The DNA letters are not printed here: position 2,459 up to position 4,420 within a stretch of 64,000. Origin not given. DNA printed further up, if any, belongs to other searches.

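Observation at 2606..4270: Single-polypeptide fusion of a PfkB sugar kinase and an inositol-monophosphatase-family phosphatase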

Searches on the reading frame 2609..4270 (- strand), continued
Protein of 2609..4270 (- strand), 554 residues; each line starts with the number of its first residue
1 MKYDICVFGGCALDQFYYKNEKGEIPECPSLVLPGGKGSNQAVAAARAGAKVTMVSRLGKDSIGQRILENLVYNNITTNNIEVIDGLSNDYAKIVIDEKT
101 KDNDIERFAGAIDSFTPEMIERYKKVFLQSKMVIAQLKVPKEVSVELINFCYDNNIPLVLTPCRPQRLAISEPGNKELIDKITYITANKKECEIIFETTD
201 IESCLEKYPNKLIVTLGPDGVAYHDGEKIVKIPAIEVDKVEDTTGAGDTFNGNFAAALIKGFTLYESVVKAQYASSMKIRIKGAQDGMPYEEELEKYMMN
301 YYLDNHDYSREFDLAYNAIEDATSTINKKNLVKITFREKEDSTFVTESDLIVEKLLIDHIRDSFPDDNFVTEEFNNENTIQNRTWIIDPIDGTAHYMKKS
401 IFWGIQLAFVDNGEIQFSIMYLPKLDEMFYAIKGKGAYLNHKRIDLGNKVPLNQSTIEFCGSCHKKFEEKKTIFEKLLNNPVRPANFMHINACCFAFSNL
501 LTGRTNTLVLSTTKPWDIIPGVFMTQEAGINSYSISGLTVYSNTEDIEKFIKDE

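Call 34: fold_search(model_id=the predicted structure, library=pdb)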
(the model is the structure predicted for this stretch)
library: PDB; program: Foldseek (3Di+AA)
matches with E <= 10: 1712; with E <= 0.001: 495
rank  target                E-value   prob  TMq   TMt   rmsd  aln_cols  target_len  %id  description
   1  9a6b_A                2.5e-30  1.00  0.48  0.89   3.2       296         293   38  Integrative model of RBSK-GUDB by crosslinking MS and deep learning (released 2024-09-18)
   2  1rk2_B                2.2e-27  1.00  0.48  0.85   3.4       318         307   26  E. COLI RIBOKINASE COMPLEXED WITH RIBOSE AND ADP, SOLVED IN SPACE GROUP P212121 (released 1999-09-01)
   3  1rkd                  2.6e-27  1.00  0.49  0.87   2.9       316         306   26  E. COLI RIBOKINASE COMPLEXED WITH RIBOSE AND ADP (released 1998-03-04)
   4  1rka                  6.8e-27  1.00  0.48  0.85   3.1       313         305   27  THE APO FORM OF E. COLI RIBOKINASE (released 1999-08-31)
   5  9zpu_D                2.0e-25  1.00  0.48  0.85   3.5       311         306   25  Crystal Structure of a Ribokinase from Brucella suis in complex with ADP (released 2025-12-31)
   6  6znx_A                3.1e-25  1.00  0.47  0.85   3.3       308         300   26  Ribokinase from Thermus Species (released 2020-07-15)
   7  9zpu_E                5.2e-25  1.00  0.48  0.85   3.2       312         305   26  Crystal Structure of a Ribokinase from Brucella suis in complex with ADP (released 2025-12-31)
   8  6a8a_A                6.6e-25  1.00  0.47  0.78   3.6       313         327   28  Ribokinase from Leishmania donovani with ATP (released 2019-07-10)
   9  5byc_B                8.7e-25  1.00  0.47  0.80   3.6       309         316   25  Crystal structure of human ribokinase in C2 spacegroup (released 2016-06-15)
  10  5c41_B                9.2e-25  1.00  0.47  0.82   3.3       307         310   26  Crystal structure of human ribokinase in complex with AMPPCP in P21 spacegroup and with 4 protomers (released 2016-06-15)
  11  5byf_A                9.8e-25  1.00  0.46  0.80   3.3       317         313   26  Crystal structure of human ribokinase in complex with AMP (released 2016-06-15)
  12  6ilr_B                1.0e-24  1.00  0.48  0.82   3.8       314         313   24  Structure of Arabidopsis thaliana Ribokinase in unligand form (released 2019-03-13)
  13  11bl_C                1.2e-24  1.00  0.48  0.87   2.8       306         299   27  Crystal Structure of a Ribokinase from Brucella suis in complex ADP (P21 form) (released 2026-02-25)
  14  2fv7_A                1.5e-24  1.00  0.47  0.81   3.6       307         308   26  Crystal structure of human ribokinase (released 2006-02-28)
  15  5bye_A                1.5e-24  1.00  0.47  0.80   3.3       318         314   25  Crystal structure of human ribokinase in P212121 spacegroup (released 2016-06-15)
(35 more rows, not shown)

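Call 36: search_protein_representatives(protein=window:2609-4270:-)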
Query: 554 residues. Proteins with E-value up to 0.001 (for the whole library): 36362; up to 1e-10: 11158; up to 1e-30: 143. The best 150 are listed.
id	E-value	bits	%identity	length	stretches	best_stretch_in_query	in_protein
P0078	9.6e-189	644.9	52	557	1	1-550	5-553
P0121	5.3e-114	398.3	58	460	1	2-301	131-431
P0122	2.5e-105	369.6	38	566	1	1-550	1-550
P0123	1.4e-99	350.6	77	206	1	1-205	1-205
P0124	1.0e-87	311.5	45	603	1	5-349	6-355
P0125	1.4e-83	297.8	45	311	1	5-306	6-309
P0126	8.5e-83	295.3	54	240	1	69-305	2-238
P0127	8.3e-78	278.8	52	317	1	5-299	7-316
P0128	2.4e-75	270.7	46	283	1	273-549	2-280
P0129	4.3e-69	250.0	62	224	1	195-379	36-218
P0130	2.0e-68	247.8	44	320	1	2-298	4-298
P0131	4.0e-68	246.9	45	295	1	2-298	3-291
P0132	1.8e-66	241.4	45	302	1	2-299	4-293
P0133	5.5e-66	239.8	42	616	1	5-340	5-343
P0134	5.2e-65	236.6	48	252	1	307-550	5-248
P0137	2.0e-62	228.1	42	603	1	5-317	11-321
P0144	2.0e-50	188.5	31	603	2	4-304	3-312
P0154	7.4e-45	170.1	32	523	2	32-269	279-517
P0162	4.2e-42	161.0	40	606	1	32-294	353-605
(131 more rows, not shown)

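Call 37: search_protein_families(library=pfam, proteins=[P0122, P0124, P0133, P0137, P0144, P0121, P0154, P0162, P0127, P0128], max_evalue=0.001)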
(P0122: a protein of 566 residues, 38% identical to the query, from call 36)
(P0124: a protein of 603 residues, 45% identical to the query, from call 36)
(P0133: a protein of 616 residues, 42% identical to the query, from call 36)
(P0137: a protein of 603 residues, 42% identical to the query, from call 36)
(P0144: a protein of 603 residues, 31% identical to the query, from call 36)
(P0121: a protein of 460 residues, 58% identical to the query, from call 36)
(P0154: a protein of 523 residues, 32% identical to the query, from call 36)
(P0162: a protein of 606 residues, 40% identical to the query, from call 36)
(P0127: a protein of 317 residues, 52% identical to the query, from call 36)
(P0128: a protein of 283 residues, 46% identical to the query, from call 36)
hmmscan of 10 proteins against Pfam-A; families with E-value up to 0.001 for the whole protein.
P0122 (566 aa): 2 families
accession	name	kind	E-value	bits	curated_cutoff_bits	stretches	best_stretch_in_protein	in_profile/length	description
PF00294.29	PfkB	-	4.8e-40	138.2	25.8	1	4-282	3-298/302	pfkB family carbohydrate kinase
PF00459.30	Inositol_P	-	2e-12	47.6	27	1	318-534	24-241/271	Inositol monophosphatase family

P0124 (603 aa): 2 families
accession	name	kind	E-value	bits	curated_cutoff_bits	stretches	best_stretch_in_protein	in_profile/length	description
PF00294.29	PfkB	-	1e-43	150.3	25.8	1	4-294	2-301/302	pfkB family carbohydrate kinase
PF02811.25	PHP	-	7e-07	30.2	26.4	1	309-460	1-95/164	PHP domain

P0133 (616 aa): 2 families
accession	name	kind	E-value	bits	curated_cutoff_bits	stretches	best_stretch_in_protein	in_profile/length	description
PF00294.29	PfkB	-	2.4e-44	152.3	25.8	1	31-288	33-301/302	pfkB family carbohydrate kinase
PF02811.25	PHP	-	0.00018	22.3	26.4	1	306-377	1-75/164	PHP domain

P0137 (603 aa): 2 families
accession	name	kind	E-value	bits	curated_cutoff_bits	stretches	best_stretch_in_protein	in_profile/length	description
PF00294.29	PfkB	-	1.5e-43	149.7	25.8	1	10-297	3-301/302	pfkB family carbohydrate kinase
PF02811.25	PHP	-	3.5e-08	34.4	26.4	1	308-396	1-71/164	PHP domain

P0144 (603 aa): 2 families
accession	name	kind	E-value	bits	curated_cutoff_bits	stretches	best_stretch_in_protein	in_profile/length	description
PF00294.29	PfkB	-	8e-113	377.2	25.8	2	2-297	2-300/302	pfkB family carbohydrate kinase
PF08543.17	Phos_pyr_kin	-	1.8e-11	44.3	27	1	461-579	109-230/246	Phosphomethylpyrimidine kinase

P0121 (460 aa): 2 families
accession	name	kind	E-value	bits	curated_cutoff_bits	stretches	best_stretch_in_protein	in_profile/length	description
PF00294.29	PfkB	-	5.1e-47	161.1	25.8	1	133-419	3-300/302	pfkB family carbohydrate kinase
PF08543.17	Phos_pyr_kin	-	0.00086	19.2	27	0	307-402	115-225/246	Phosphomethylpyrimidine kinase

P0154 (523 aa): 2 families
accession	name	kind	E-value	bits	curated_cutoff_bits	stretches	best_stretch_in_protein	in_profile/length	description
PF00459.30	Inositol_P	-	5e-50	170.9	27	1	21-253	22-263/271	Inositol monophosphatase family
PF00294.29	PfkB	-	1.5e-18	67.6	25.8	1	272-517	26-280/302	pfkB family carbohydrate kinase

P0162 (606 aa): 7 families
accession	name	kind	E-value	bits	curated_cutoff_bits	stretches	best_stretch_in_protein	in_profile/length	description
PF00294.29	PfkB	-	7.8e-65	219.6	25.8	1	321-600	3-300/302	pfkB family carbohydrate kinase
PF13377.12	Peripla_BP_3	-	1.4e-24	87.5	26.5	1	165-314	1-167/167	Periplasmic binding protein-like domain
PF00356.27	LacI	-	3.9e-20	71.8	27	1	3-48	1-46/46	Bacterial regulatory proteins, lacI family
PF00532.27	Peripla_BP_1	-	6.3e-14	52.5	22.2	1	60-202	2-150/281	Periplasmic binding proteins and sugar binding domain of LacI family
PF13407.12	Peripla_BP_4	-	2.1e-09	37.7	35.1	1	62-216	1-165/258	Periplasmic binding protein domain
PF08543.17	Phos_pyr_kin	-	1.1e-06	28.6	27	1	463-591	87-233/246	Phosphomethylpyrimidine kinase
PF01381.28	HTH_3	-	0.00044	20.7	23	0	2-40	10-48/55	Helix-turn-helix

P0127 (317 aa): 3 families
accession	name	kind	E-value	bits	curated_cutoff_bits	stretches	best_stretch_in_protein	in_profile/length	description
PF00294.29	PfkB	-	1.1e-46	160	25.8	1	5-307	2-301/302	pfkB family carbohydrate kinase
PF08543.17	Phos_pyr_kin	-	1.7e-06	28.1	27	1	178-290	114-226/246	Phosphomethylpyrimidine kinase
PF01256.23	Carb_kinase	-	0.0003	20.8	27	1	182-286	115-210/242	NAD(P)H-hydrate dehydratase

P0128 (283 aa): 1 family
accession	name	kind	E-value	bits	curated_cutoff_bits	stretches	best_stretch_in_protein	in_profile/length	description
PF00459.30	Inositol_P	-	2.5e-35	122.7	27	1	44-260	16-235/271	Inositol monophosphatase family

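Call 43: search_protein_families(library=ncbifam, proteins=[P0127, P0125], max_evalue=0.01)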
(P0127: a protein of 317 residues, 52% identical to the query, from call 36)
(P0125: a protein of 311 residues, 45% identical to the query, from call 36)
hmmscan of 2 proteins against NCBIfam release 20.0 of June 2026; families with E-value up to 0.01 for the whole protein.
P0127 (317 aa): 24 families
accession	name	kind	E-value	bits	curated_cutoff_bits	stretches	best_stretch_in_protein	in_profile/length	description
TIGR02152.1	D_ribokin_bact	equivalog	1.2e-61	208.7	299.65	1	7-312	1-297/298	ribokinase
NF008353.0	PRK11142.1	equivalog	5.1e-48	164.1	341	1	33-313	35-301/307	ribokinase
TIGR03168.1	1-PFK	subfamily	7.7e-21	74.3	216.4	1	36-313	34-297/305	hexose kinase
TIGR03828.1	pfkB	equivalog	4.5e-19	68.6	292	1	35-308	33-294/305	1-phosphofructokinase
NF007321.0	PRK09813.1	equivalog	8.3e-18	64.8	247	2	212-301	172-260/261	fructoselysine 6-kinase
TIGR04382.1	myo_inos_iolC_N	equivalog_domain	2.3e-17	63.2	300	2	179-313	184-307/309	5-dehydro-2-deoxygluconokinase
NF053626.1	RibKinHalex1628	equivalog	6e-17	62.1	330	1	35-284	36-260/293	ATP-dependent ribose-1-phosphate kinase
TIGR02198.1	rfaE_dom_I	equivalog_domain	8.8e-15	54.6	345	1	38-301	48-302/315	D-glycero-beta-D-manno-heptose-7-phosphate kinase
NF040938.1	KDG_KDGal_kin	equivalog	5.9e-14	51.9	400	1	38-313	31-301/305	bifunctional 2-dehydro-3-deoxygluconokinase/2-dehydro-3-deoxygalactonokinase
NF006957.1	PRK09434.1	equivalog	1.5e-13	51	450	1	215-283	200-268/302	fructokinase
NF041320.1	pfkB_Halo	equivalog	5.6e-12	45.7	400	1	74-302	68-283/302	1-phosphofructokinase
NF041164.1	NucKinThplmales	equivalog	6.8e-11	41.9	450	1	70-296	65-272/295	nucleoside kinase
NF041134.1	R1P_kin_Thcocales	equivalog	1.6e-10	40.9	500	1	33-303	33-270/291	ADP-dependent ribose-1-phosphate kinase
NF007355.0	PRK09850.1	equivalog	2.5e-10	39.9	540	1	1-286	1-277/313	pseudouridine kinase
NF052444.1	DhDoxglucKinKdgK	equivalog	2.7e-10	40.1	400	1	211-301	201-295/303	2-dehydro-3-deoxygluconokinase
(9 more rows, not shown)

P0125 (311 aa): 21 families
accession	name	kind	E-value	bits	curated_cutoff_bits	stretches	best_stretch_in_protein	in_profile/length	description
TIGR02152.1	D_ribokin_bact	equivalog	1.7e-42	145.8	299.65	1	6-298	1-297/298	ribokinase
NF008353.0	PRK11142.1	equivalog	2.9e-29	102.5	341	1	32-304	35-306/307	ribokinase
NF007321.0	PRK09813.1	equivalog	2.7e-17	63.1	247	2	204-286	178-259/261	fructoselysine 6-kinase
NF040938.1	KDG_KDGal_kin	equivalog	3e-15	56.1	400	1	183-302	181-304/305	bifunctional 2-dehydro-3-deoxygluconokinase/2-dehydro-3-deoxygalactonokinase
TIGR04382.1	myo_inos_iolC_N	equivalog_domain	7.1e-15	55.1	300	1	181-301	185-309/309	5-dehydro-2-deoxygluconokinase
NF041134.1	R1P_kin_Thcocales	equivalog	1.4e-14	54.3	500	1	36-290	37-271/291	ADP-dependent ribose-1-phosphate kinase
NF053626.1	RibKinHalex1628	equivalog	3e-14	53.2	330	1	35-301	37-291/293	ATP-dependent ribose-1-phosphate kinase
TIGR03828.1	pfkB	equivalog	2.7e-12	46.3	292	1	213-300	214-298/305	1-phosphofructokinase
TIGR03168.1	1-PFK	subfamily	3.8e-12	45.7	216.4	1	34-300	33-298/305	hexose kinase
NF049991.1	TagKinase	equivalog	1.9e-11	43.4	420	1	215-305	229-319/321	tagatose kinase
TIGR02198.1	rfaE_dom_I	equivalog_domain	5.6e-11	42.1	345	1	3-284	7-299/315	D-glycero-beta-D-manno-heptose-7-phosphate kinase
NF041164.1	NucKinThplmales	equivalog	1.5e-10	40.7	450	1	179-286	168-276/295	nucleoside kinase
NF006957.1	PRK09434.1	equivalog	1.2e-09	38.1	450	1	208-272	207-267/302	fructokinase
NF007355.0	PRK09850.1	equivalog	1.6e-08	34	540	1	2-282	3-287/313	pseudouridine kinase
NF007068.0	PRK09513.1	equivalog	3.7e-08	32.9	432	1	214-303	219-305/312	1-phosphofructokinase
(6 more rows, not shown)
